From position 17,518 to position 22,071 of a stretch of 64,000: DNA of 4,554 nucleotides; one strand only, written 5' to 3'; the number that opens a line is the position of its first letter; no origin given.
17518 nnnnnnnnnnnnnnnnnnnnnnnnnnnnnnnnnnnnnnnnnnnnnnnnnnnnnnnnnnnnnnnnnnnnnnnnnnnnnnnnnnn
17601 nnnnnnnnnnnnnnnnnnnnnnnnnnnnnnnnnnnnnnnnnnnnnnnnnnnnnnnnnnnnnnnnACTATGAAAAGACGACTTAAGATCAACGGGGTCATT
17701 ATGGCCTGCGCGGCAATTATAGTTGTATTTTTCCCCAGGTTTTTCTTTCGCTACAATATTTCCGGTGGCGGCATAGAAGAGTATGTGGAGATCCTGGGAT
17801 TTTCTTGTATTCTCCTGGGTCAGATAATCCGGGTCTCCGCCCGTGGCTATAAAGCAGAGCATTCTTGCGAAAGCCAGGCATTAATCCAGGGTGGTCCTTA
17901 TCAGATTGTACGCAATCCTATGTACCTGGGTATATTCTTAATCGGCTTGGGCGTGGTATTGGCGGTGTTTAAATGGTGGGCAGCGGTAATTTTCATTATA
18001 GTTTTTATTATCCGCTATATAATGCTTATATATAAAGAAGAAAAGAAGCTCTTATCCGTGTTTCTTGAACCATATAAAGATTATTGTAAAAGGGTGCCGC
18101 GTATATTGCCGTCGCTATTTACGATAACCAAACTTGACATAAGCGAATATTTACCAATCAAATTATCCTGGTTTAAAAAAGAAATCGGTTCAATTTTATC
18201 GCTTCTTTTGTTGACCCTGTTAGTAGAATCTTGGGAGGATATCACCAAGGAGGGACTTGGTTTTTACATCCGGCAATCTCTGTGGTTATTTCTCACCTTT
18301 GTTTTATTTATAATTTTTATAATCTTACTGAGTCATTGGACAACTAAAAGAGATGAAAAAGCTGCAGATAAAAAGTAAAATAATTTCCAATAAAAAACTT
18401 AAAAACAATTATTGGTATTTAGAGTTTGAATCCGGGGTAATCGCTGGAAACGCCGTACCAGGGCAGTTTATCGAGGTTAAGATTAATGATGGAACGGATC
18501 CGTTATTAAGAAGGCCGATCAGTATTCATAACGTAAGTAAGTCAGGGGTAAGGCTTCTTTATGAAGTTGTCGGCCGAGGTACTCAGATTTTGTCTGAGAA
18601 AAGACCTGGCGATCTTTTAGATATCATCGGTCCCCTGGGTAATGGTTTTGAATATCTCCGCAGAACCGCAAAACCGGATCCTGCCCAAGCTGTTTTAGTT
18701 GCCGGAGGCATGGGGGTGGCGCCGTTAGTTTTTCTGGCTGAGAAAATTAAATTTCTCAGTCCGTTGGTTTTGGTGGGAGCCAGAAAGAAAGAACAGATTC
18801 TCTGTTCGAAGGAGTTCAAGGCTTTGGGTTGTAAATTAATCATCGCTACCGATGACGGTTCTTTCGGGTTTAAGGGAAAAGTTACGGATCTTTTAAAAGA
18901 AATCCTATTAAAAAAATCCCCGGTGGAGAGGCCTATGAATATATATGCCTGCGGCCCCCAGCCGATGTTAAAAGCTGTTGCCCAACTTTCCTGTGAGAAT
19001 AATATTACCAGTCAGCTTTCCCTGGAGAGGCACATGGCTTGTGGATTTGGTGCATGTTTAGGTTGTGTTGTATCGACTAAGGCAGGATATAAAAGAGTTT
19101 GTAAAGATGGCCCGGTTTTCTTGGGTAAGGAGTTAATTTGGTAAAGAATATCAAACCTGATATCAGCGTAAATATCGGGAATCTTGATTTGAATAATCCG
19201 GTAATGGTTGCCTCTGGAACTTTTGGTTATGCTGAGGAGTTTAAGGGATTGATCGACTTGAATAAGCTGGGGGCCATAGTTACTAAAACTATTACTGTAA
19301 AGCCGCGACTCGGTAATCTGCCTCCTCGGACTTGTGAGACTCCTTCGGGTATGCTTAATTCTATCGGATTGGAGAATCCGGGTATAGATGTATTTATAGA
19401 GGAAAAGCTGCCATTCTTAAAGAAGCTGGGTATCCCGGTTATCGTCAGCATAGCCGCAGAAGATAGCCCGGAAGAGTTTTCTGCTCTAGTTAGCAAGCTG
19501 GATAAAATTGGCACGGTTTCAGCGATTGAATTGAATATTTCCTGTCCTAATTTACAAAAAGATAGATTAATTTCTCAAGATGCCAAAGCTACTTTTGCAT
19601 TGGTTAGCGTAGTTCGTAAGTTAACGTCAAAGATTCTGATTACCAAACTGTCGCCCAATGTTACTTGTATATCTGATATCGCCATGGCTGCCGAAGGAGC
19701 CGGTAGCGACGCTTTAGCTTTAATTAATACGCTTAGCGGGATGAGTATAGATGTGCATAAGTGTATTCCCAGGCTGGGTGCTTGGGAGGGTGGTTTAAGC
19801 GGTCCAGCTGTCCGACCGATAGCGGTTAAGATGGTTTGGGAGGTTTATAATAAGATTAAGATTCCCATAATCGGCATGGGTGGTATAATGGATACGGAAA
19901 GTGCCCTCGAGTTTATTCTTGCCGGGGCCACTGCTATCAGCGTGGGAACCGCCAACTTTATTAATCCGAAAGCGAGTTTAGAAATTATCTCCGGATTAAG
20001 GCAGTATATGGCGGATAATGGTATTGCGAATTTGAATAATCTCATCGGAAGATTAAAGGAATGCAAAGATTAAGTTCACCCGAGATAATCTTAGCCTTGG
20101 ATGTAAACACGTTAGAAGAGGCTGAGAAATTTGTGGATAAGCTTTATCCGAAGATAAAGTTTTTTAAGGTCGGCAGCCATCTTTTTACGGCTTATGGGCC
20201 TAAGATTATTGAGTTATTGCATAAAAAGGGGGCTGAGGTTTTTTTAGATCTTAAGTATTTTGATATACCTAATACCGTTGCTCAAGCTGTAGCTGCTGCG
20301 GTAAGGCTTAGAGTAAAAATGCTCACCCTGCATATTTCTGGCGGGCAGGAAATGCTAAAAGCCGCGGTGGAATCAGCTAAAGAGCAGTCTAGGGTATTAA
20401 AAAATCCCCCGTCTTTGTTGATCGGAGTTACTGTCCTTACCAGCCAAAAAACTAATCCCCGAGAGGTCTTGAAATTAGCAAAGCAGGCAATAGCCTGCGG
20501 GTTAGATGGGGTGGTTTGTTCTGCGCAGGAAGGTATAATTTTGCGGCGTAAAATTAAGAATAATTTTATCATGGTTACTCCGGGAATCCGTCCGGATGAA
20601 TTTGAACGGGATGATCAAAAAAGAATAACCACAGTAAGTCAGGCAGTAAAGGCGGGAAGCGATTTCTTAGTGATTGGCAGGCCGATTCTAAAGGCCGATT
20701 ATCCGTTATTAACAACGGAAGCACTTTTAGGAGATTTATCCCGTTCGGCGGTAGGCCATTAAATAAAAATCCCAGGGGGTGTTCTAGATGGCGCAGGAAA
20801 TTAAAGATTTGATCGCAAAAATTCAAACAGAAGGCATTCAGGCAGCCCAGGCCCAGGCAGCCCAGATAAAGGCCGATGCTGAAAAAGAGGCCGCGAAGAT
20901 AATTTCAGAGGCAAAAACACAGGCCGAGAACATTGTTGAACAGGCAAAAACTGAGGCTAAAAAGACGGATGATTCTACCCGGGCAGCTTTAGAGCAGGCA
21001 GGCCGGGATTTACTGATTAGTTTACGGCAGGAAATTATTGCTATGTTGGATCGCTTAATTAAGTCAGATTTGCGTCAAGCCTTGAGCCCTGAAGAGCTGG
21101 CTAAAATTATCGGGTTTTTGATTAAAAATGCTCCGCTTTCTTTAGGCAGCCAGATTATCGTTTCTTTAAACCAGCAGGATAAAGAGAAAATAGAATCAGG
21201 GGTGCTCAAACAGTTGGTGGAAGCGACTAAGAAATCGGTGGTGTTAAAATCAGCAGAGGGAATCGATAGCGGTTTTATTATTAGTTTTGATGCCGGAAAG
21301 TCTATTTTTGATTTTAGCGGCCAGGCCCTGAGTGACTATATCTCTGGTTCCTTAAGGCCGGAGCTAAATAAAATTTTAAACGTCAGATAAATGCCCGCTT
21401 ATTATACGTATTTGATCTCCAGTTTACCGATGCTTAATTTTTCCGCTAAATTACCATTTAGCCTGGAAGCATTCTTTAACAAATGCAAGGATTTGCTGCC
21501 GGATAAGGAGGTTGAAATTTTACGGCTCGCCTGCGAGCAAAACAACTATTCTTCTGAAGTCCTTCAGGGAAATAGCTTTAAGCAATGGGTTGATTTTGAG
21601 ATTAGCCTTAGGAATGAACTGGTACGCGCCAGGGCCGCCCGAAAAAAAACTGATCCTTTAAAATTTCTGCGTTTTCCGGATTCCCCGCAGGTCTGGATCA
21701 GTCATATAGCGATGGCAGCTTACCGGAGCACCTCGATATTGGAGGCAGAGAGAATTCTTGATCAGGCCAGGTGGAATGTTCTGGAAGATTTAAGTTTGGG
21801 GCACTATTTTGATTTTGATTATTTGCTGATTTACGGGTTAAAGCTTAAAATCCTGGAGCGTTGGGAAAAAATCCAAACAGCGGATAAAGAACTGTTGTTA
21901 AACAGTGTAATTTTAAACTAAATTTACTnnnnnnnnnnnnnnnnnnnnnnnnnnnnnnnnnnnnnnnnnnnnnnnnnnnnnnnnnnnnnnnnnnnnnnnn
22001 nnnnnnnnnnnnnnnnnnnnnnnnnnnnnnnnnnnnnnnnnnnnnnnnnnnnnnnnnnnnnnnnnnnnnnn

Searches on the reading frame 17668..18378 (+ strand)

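Call 56: search_protein_families(library=pfam, proteins=[window:17668-18378:+], max_evalue=0.00001)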
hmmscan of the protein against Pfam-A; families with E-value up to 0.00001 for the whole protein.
window:17668-18378:+ (236 aa): 2 families
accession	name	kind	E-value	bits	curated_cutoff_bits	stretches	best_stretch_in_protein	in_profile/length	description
PF04191.18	PEMT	-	2.7e-11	44.3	25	1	42-131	4-101/105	Phospholipid methyltransferase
PF04140.19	ICMT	-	5.9e-06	27.1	24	1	68-129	31-94/95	Isoprenylcysteine carboxyl methyltransferase (ICMT) family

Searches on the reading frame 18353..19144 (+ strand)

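Call 56: search_protein_families(library=pfam, proteins=[window:18353-19144:+], max_evalue=0.00001)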
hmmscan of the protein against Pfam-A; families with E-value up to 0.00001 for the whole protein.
window:18353-19144:+ (263 aa): 2 families
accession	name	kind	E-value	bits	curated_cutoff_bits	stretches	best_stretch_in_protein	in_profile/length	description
PF10418.14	DHODB_Fe-S_bind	-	5.1e-17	61.8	23.9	1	225-261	1-40/41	Iron-sulfur cluster binding domain of dihydroorotate dehydrogenase B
PF00175.26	NAD_binding_1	-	3.8e-08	34.4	22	1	115-210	1-108/109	Oxidoreductase NAD-binding domain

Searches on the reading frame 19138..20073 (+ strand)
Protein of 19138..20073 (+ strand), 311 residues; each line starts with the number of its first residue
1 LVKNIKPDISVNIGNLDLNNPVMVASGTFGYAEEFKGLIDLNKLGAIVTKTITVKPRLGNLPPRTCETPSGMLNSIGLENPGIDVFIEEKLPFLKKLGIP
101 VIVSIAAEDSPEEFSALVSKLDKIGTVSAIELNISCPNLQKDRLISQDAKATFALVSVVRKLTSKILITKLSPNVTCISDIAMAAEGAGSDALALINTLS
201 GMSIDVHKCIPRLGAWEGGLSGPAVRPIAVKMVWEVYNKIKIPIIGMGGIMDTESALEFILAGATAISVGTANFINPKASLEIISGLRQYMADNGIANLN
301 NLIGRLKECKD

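Call 56: search_protein_families(library=pfam, proteins=[window:19138-20073:+], max_evalue=0.00001)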
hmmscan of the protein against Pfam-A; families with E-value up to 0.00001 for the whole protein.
window:19138-20073:+ (311 aa): 1 family
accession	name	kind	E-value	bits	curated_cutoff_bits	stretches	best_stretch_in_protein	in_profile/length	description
PF01180.27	DHO_dh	-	2.9e-74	250.3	27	1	10-291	3-291/291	Dihydroorotate dehydrogenase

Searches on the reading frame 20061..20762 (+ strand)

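Call 56: search_protein_families(library=pfam, proteins=[window:20061-20762:+], max_evalue=0.00001)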
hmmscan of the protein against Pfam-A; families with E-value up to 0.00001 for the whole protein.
window:20061-20762:+ (233 aa): 1 family
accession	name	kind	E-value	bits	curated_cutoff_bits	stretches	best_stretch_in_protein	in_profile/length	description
PF00215.30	OMPdecase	-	2.4e-51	175.2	27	1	7-218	1-217/221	Orotidine 5'-phosphate decarboxylase / HUMPS family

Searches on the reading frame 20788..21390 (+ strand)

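Call 56: search_protein_families(library=pfam, proteins=[window:20788-21390:+], max_evalue=0.00001)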
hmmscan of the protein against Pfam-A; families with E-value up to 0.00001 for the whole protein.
window:20788-21390:+ (200 aa): 1 family
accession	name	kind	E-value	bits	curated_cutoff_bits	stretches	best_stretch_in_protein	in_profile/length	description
PF01991.23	vATP-synt_E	-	2.6e-11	43.8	24.2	1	18-172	4-173/199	ATP synthase (E/31 kDa) subunit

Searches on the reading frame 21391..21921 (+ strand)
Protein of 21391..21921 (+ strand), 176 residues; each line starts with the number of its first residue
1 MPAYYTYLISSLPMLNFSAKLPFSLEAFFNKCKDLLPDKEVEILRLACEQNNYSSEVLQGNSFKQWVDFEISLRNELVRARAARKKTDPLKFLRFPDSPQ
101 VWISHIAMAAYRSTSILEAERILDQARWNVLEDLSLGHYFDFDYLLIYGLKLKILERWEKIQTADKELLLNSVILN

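Call 91: search_protein_families(library=pfam, proteins=[window:21391-21921:+], max_evalue=0.001)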
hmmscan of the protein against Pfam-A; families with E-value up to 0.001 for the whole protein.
window:21391-21921:+ (176 aa): 1 family
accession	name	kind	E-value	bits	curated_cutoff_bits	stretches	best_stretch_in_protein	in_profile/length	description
PF10962.13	DUF2764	-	5.3e-10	39.8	24.1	1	111-164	201-254/271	Protein of unknown function (DUF2764)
